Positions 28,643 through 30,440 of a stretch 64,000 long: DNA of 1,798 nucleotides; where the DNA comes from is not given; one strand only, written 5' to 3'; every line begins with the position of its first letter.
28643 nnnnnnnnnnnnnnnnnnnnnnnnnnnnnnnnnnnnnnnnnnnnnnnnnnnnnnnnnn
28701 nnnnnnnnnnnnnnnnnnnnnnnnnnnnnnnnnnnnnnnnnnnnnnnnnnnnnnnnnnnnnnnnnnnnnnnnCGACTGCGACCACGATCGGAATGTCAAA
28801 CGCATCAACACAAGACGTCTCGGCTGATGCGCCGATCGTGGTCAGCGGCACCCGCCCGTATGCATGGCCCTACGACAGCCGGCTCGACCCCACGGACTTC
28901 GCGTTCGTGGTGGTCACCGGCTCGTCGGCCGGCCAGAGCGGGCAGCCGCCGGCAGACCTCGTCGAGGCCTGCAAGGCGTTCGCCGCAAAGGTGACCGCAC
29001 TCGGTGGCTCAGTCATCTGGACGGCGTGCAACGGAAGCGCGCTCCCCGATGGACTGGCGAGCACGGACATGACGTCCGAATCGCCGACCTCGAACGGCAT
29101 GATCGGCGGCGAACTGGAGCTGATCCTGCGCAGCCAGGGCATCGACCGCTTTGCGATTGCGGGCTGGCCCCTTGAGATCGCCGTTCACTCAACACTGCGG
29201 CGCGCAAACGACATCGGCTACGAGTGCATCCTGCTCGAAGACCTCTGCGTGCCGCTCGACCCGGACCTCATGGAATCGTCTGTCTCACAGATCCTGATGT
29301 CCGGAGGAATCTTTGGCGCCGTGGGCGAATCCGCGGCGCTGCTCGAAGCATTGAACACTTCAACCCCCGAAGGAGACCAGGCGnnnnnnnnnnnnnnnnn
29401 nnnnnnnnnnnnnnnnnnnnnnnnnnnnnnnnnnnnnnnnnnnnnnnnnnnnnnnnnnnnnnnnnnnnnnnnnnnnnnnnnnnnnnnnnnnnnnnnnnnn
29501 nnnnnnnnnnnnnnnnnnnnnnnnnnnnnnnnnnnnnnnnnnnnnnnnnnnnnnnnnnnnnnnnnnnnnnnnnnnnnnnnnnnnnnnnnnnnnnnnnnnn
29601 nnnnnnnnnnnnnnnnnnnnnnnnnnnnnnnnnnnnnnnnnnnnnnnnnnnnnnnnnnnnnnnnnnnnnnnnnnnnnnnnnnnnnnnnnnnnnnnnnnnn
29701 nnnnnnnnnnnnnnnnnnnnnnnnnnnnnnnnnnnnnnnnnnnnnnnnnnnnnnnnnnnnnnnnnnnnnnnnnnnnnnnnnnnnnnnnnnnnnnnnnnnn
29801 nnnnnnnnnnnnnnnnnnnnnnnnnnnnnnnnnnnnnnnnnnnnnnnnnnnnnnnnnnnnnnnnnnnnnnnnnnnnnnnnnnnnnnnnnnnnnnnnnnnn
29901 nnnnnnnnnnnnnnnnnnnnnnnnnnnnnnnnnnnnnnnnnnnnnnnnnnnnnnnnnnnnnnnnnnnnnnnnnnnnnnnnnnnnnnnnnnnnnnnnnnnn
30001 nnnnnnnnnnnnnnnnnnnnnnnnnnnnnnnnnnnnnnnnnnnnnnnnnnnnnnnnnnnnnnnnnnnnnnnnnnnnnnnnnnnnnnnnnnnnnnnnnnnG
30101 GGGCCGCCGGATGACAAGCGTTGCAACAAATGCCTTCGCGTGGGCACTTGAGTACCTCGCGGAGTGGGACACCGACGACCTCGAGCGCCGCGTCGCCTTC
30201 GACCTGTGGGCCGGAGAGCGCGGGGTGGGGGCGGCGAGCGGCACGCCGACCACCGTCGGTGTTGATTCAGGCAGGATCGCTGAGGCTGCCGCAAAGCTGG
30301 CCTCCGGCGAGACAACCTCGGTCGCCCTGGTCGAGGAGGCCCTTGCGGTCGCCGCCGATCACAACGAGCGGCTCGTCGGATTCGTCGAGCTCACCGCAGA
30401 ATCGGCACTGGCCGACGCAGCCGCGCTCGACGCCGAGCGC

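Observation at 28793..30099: Catalytically dead isochorismatase-like paralog translationally coupled to an intact one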

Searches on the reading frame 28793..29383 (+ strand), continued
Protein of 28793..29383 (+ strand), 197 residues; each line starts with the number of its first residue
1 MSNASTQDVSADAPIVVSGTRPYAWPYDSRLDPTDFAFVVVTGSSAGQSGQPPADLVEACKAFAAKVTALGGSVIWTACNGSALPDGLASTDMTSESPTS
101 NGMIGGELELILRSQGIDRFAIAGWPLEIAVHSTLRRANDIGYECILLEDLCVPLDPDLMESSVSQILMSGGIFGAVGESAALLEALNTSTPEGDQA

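Call 38: predict_structure(alignment_id=A3)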
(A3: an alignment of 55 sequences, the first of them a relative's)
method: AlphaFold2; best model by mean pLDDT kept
length: 437 residues; sequences in the alignment: 55
mean_pLDDT: 87.2   pTM: 0.74
mean pLDDT of the five models: 87.2, 85.4, 85.1, 84.0, 84.0
residues with pLDDT >= 90: 247; 70-90: 147; 50-70: 22; < 50: 21
segments of 3 or more residues with pLDDT < 50: 184-202
pLDDT, mean of each block of 10 residues (from residue 1): 87 94 97 86 92 97 96 95 86 97 97 90 93 94 86 82 97 73 45 41 74 90 96 93 88 95 97 96 87 82 74 85 96 91 79 95 84 87 94 91 86 87 93 59
secondary structure, 60 per line:
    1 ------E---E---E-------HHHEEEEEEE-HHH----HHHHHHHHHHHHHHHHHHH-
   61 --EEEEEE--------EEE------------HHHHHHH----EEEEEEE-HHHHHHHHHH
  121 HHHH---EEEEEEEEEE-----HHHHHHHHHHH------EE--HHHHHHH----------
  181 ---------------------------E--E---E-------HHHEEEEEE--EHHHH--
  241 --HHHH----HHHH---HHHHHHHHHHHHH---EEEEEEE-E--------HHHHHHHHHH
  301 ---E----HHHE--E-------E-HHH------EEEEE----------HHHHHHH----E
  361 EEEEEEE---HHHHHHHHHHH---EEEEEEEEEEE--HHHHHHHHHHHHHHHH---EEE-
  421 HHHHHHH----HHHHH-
elements in order: E26-32 H41-59 E63-68 E77-79 H92-98 E103-109 H111-124 E128-137 H143-153 H164-170 E226-231 H235-238 H243-246 H251-254 H258-270 E274-280 H291-300 E334-338 H349-355 E360-367 H371-381 E385-395 H398-413 E417-419 H421-427 H432-436

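Call 42: fold_search(model_id=the predicted structure, library=pdb)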
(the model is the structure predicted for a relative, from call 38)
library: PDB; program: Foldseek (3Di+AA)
matches with E <= 10: 1094; with E <= 0.001: 142
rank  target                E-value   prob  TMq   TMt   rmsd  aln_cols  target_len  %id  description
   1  6xjm_D                1.8e-29  1.00  0.50  0.93   1.5       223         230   79  Biuret Hydrolase (BiuH) from Rhodococcus sp. Mel C169S bound with biuret (released 2020-11-18)
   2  6xjm_C                2.3e-29  1.00  0.50  0.95   1.6       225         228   78  Biuret Hydrolase (BiuH) from Rhodococcus sp. Mel C169S bound with biuret (released 2020-11-18)
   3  6xjm_A                2.9e-29  1.00  0.50  0.94   1.6       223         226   79  Biuret Hydrolase (BiuH) from Rhodococcus sp. Mel C169S bound with biuret (released 2020-11-18)
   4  6xjm_B                3.4e-29  1.00  0.50  0.95   1.6       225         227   78  Biuret Hydrolase (BiuH) from Rhodococcus sp. Mel C169S bound with biuret (released 2020-11-18)
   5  6azn_H                4.4e-28  1.00  0.50  0.94   2.0       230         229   68  Structural and biochemical characterization of a non-canonical biuret hydrolase (BiuH) from the cyanuric acid cataboli (released 2018-02-21)
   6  6azs_C                4.6e-28  1.00  0.50  0.94   2.1       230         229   68  Structural and biochemical characterization of a non-canonical biuret hydrolase (BiuH) from the cyanuric acid cataboli (released 2018-02-21)
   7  6azn_I                4.9e-28  1.00  0.50  0.94   1.7       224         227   69  Structural and biochemical characterization of a non-canonical biuret hydrolase (BiuH) from the cyanuric acid cataboli (released 2018-02-21)
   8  6azo_A                6.7e-28  1.00  0.50  0.93   1.6       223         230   70  Structural and biochemical characterization of a non-canonical biuret hydrolase (BiuH) from the cyanuric acid cataboli (released 2018-02-21)
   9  6azo_C                8.7e-28  1.00  0.50  0.93   1.7       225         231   69  Structural and biochemical characterization of a non-canonical biuret hydrolase (BiuH) from the cyanuric acid cataboli (released 2018-02-21)
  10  6azq_C                1.1e-27  1.00  0.49  0.94   1.8       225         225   69  Structural and biochemical characterization of a non-canonical biuret hydrolase (BiuH) from the cyanuric acid cataboli (released 2018-02-21)
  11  5bk6_B                1.1e-27  1.00  0.50  0.95   1.8       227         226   69  Structural and biochemical characterization of a non-canonical biuret hydrolase (BiuH) from the cyanuric acid cataboli (released 2018-02-21)
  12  6azs_B                1.2e-27  1.00  0.50  0.95   1.7       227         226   69  Structural and biochemical characterization of a non-canonical biuret hydrolase (BiuH) from the cyanuric acid cataboli (released 2018-02-21)
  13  5bk6_A                1.3e-27  1.00  0.49  0.92   2.7       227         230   68  Structural and biochemical characterization of a non-canonical biuret hydrolase (BiuH) from the cyanuric acid cataboli (released 2018-02-21)
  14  6azn_A                2.1e-27  1.00  0.49  0.94   1.5       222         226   69  Structural and biochemical characterization of a non-canonical biuret hydrolase (BiuH) from the cyanuric acid cataboli (released 2018-02-21)
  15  6azs_A                2.6e-27  1.00  0.50  0.93   2.7       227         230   68  Structural and biochemical characterization of a non-canonical biuret hydrolase (BiuH) from the cyanuric acid cataboli (released 2018-02-21)
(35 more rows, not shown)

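Call 46: find_encoding_contigs(protein=P0164, flank=8000, max_places=2)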
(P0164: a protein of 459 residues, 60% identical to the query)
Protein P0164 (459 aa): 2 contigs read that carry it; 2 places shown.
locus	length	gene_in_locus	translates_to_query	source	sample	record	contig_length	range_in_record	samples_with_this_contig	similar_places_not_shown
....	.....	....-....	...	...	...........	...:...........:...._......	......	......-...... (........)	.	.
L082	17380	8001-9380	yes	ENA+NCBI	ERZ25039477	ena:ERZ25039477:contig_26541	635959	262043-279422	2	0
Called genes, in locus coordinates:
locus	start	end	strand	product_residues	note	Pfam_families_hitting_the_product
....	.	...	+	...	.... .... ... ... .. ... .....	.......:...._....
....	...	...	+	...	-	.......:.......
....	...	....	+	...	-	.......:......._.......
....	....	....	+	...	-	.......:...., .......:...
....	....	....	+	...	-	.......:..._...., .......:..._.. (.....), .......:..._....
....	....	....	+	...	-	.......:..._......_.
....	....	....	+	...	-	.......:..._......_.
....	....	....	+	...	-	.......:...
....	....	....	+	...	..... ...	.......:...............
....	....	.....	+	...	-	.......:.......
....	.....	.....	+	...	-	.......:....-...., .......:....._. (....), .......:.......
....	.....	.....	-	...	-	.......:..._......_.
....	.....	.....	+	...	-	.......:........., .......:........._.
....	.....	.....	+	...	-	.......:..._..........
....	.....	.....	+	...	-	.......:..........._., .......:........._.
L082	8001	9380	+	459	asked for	PF00857:Isochorismatase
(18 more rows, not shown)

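Call 47: find_encoding_contigs(protein=P0184, flank=8000, max_places=2)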
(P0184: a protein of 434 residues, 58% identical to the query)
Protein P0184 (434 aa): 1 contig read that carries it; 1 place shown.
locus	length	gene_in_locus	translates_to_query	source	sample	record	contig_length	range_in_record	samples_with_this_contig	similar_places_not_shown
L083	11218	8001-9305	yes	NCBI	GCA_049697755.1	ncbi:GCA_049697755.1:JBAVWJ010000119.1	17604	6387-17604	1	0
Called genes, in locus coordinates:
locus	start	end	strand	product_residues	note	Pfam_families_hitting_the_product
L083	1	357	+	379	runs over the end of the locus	PF01266:DAO (faint), PF01494:FAD_binding_3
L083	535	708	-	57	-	-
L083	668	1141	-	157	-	PF00589:Phage_integrase (faint)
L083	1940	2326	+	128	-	-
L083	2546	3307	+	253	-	PF00392:GntR, PF07729:FCD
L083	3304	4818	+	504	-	PF00005:ABC_tran, PF13304:AAA_21 (faint), PF00005:ABC_tran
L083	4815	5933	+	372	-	PF02653:BPD_transp_2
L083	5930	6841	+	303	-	PF02653:BPD_transp_2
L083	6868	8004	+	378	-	PF02608:Bmp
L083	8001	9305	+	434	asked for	PF00857:Isochorismatase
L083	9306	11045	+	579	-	PF01425:Amidase, PF21986:AH_C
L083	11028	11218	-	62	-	?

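Call 50: predict_structure(alignment_id=A4)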
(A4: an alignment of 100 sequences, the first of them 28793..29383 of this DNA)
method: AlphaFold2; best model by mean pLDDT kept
length: 197 residues; sequences in the alignment: 100
mean_pLDDT: 90.9   pTM: 0.88
mean pLDDT of the five models: 90.9, 90.8, 90.3, 90.3, 89.4
residues with pLDDT >= 90: 161; 70-90: 13; 50-70: 18; < 50: 5
segments of 3 or more residues with pLDDT < 50: 194-197
pLDDT, mean of each block of 10 residues (from residue 1): 58 86 94 96 80 96 98 97 96 97 96 98 97 96 97 96 93 89 95 50
secondary structure, 60 per line:
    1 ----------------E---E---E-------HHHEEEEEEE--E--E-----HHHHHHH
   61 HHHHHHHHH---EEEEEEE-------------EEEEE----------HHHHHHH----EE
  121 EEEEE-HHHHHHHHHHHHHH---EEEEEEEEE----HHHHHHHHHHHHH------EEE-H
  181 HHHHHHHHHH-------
elements in order: E36-42 H54-69 E73-79 E93-97 H108-114 E119-125 H127-140 E144-152 H157-169 E176-178 H180-190

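Call 55: fold_search(model_id=the predicted structure, library=pdb)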
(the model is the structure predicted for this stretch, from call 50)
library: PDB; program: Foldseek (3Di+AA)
matches with E <= 10: 1366; with E <= 0.001: 139
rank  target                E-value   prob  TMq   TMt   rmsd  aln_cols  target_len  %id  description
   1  6azo_A                3.2e-14  1.00  0.74  0.64   4.5       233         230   24  Structural and biochemical characterization of a non-canonical biuret hydrolase (BiuH) from the cyanuric acid cataboli (released 2018-02-21)
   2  5bk6_A                3.4e-14  1.00  0.71  0.62   6.1       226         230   26  Structural and biochemical characterization of a non-canonical biuret hydrolase (BiuH) from the cyanuric acid cataboli (released 2018-02-21)
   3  6azq_C                4.4e-14  1.00  0.71  0.63   5.7       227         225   26  Structural and biochemical characterization of a non-canonical biuret hydrolase (BiuH) from the cyanuric acid cataboli (released 2018-02-21)
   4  6xjm_A                5.6e-14  1.00  0.75  0.66   3.9       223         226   26  Biuret Hydrolase (BiuH) from Rhodococcus sp. Mel C169S bound with biuret (released 2020-11-18)
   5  6azn_B                6.0e-14  1.00  0.73  0.65   4.6       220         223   25  Structural and biochemical characterization of a non-canonical biuret hydrolase (BiuH) from the cyanuric acid cataboli (released 2018-02-21)
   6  6azn_I                6.4e-14  1.00  0.71  0.62   4.6       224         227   25  Structural and biochemical characterization of a non-canonical biuret hydrolase (BiuH) from the cyanuric acid cataboli (released 2018-02-21)
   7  6azo_C                7.7e-14  1.00  0.72  0.62   4.8       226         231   24  Structural and biochemical characterization of a non-canonical biuret hydrolase (BiuH) from the cyanuric acid cataboli (released 2018-02-21)
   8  6azs_A                8.2e-14  1.00  0.72  0.62   5.0       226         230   24  Structural and biochemical characterization of a non-canonical biuret hydrolase (BiuH) from the cyanuric acid cataboli (released 2018-02-21)
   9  6azn_A                9.9e-14  1.00  0.73  0.64   4.1       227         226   26  Structural and biochemical characterization of a non-canonical biuret hydrolase (BiuH) from the cyanuric acid cataboli (released 2018-02-21)
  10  6azs_C                9.9e-14  1.00  0.72  0.63   4.4       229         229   25  Structural and biochemical characterization of a non-canonical biuret hydrolase (BiuH) from the cyanuric acid cataboli (released 2018-02-21)
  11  6xjm_D                1.2e-13  1.00  0.75  0.65   3.9       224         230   25  Biuret Hydrolase (BiuH) from Rhodococcus sp. Mel C169S bound with biuret (released 2020-11-18)
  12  6xjm_B                1.4e-13  1.00  0.76  0.66   3.7       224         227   24  Biuret Hydrolase (BiuH) from Rhodococcus sp. Mel C169S bound with biuret (released 2020-11-18)
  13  6azs_B                2.2e-13  1.00  0.71  0.63   6.0       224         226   25  Structural and biochemical characterization of a non-canonical biuret hydrolase (BiuH) from the cyanuric acid cataboli (released 2018-02-21)
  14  5bk6_B                2.4e-13  1.00  0.72  0.63   5.9       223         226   26  Structural and biochemical characterization of a non-canonical biuret hydrolase (BiuH) from the cyanuric acid cataboli (released 2018-02-21)
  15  6azn_H                3.2e-13  1.00  0.73  0.63   4.1       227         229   26  Structural and biochemical characterization of a non-canonical biuret hydrolase (BiuH) from the cyanuric acid cataboli (released 2018-02-21)
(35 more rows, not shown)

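Call 63: search_dna_similar(query=window:28793-29383:+, collection=plasmids, mode=protein, max_evalue=1e-8, max_rows=25)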
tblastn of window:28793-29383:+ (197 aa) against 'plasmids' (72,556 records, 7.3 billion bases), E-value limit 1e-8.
Records with a match: 199; places in all: 213; records where one place covers at least 80% of the query: 128.
Best place of each record, by identity: <60% 199.
By first word of the organism name: Rhizobium 124; Pantoea 14; Klebsiella 11; Enterobacter 7; Pseudomonas 5; Sulfitobacter 5; Shinella 4; Sinorhizobium 3; Duffyella 3; Citrobacter 3; and 19 more.
By predicted mobility (MOB-suite, as given by PLSDB): non-mobilizable 133; conjugative 48; mobilizable 18.
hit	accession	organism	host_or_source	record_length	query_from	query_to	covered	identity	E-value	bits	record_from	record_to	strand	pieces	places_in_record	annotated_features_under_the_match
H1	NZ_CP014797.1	Salipiger profundus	single cell,environmental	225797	10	197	95%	27.2%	1e-17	87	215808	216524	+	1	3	isochorismatase family cysteine hydrolase | cupin domain-containing protein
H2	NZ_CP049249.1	Rhizobium rhizoryzae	cell culture,soil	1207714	1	187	95%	27.2%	9e-16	82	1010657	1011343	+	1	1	none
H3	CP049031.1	Rhodobacteraceae bacterium SC52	Apostichopus japonicus,pure ...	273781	1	187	95%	27.2%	4e-14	77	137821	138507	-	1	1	cysteine hydrolase | formamidase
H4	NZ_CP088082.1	Ideonella dechloratans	Cell culture,Activated sludge, ...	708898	22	192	87%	29.6%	4e-17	86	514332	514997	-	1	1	isochorismatase family cysteine hydrolase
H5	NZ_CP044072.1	Pseudomonas oryzihabitans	Homo sapiens,clinical isolate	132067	22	187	84%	30.4%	2e-17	86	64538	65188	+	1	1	isochorismatase family cysteine hydrolase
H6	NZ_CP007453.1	Peptoclostridium acidaminophilum DSM 3953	black mud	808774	17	187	87%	29.1%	7e-12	71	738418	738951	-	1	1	cysteine hydrolase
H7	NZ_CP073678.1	Cupriavidus sp. KK10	Isolate,A bacterial consortium from ...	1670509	21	187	85%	29.5%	2e-16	84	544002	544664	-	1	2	none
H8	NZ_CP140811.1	Rhizobium beringeri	Trifolium pratense,whole organism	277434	22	187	84%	29.1%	7e-14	76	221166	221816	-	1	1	isochorismatase family cysteine hydrolase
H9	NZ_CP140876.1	Rhizobium beringeri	Trifolium pratense,whole organism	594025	22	187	84%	29.1%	7e-14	76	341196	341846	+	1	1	isochorismatase family cysteine hydrolase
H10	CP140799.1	Rhizobium beringeri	Trifolium pratense,whole organism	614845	22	187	84%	29.1%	7e-14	76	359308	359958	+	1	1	isochorismatase family cysteine hydrolase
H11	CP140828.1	Rhizobium beringeri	Trifolium pratense,whole organism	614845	22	187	84%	29.1%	7e-14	76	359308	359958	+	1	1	isochorismatase family cysteine hydrolase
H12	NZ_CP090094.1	Rhizobium leguminosarum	Galega,Cell culture,Plant nodule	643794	22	187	84%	29.1%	7e-14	76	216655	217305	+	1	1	isochorismatase family cysteine hydrolase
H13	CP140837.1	Rhizobium beringeri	Trifolium pratense,whole organism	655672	22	187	84%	29.1%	7e-14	76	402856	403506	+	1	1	isochorismatase family cysteine hydrolase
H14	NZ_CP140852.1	Rhizobium beringeri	Trifolium pratense,whole organism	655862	22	187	84%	29.1%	7e-14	76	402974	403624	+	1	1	isochorismatase family cysteine hydrolase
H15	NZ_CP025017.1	Rhizobium leguminosarum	Lotus corniculatus,Bacteria culture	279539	22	187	84%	29.1%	7e-14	76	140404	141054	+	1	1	isochorismatase family cysteine hydrolase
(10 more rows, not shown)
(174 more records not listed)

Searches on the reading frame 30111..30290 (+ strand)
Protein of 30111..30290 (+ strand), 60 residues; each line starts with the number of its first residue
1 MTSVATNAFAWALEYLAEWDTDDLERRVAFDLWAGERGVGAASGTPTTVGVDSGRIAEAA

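Call 58: search_protein_families(library=ncbifam, proteins=[window:30111-30290:+], max_evalue=0.001)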
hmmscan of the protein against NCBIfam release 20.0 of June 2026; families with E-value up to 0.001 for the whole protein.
window:30111-30290:+ (60 aa): 0 families
